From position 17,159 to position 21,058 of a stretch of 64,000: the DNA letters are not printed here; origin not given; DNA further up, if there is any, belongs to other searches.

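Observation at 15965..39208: Uninterrupted 23.2-kb ORF encoding a 7,747-aa lipobox-anchored GLUG/beta-helix mega-protein with no recognisable catalytic or binding domain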

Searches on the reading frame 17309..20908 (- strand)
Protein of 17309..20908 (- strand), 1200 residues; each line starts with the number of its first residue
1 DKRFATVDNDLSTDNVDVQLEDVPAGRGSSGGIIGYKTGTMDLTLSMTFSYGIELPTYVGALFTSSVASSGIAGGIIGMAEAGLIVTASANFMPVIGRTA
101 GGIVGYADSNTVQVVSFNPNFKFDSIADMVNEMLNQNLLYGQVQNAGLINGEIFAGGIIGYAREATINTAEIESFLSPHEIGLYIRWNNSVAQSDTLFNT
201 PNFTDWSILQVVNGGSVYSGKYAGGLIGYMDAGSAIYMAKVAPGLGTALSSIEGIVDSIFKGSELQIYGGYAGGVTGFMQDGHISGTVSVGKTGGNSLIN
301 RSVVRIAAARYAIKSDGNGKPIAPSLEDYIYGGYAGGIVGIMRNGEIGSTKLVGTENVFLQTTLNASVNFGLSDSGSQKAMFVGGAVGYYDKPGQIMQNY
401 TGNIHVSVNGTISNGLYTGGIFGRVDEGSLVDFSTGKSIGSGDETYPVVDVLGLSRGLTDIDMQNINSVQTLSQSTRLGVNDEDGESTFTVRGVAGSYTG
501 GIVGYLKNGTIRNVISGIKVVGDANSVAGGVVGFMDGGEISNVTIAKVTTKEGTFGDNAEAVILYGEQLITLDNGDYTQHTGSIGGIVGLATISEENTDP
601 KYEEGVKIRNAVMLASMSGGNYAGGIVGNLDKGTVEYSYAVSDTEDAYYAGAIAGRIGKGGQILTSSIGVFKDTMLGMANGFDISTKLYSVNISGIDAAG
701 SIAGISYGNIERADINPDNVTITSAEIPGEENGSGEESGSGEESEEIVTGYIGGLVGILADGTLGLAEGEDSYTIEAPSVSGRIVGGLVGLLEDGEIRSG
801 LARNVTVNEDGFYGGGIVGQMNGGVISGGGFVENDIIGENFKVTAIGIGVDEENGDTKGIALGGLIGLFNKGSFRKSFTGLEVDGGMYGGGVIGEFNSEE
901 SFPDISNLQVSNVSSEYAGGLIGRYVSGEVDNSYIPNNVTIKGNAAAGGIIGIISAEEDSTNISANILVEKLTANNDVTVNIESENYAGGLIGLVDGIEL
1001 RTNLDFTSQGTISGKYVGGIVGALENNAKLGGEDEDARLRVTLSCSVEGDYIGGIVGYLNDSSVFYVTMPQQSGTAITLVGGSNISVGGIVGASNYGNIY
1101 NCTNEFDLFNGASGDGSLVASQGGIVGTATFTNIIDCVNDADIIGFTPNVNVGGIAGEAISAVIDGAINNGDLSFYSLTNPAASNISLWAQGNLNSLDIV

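Call 25: search_protein_families(library=pfam, proteins=[window:17309-20908:-], max_evalue=10)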
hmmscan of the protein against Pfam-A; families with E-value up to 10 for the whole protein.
window:17309-20908:- (1200 aa): 2 families
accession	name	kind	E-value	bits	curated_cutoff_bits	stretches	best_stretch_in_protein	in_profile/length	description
PF07581.17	Glug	-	0.0045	17.8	20.5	7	1083-1105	1-24/28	The GLUG motif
PF04796.18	RepA_C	-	0.029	15.1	26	1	275-319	44-88/181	Plasmid encoded RepA protein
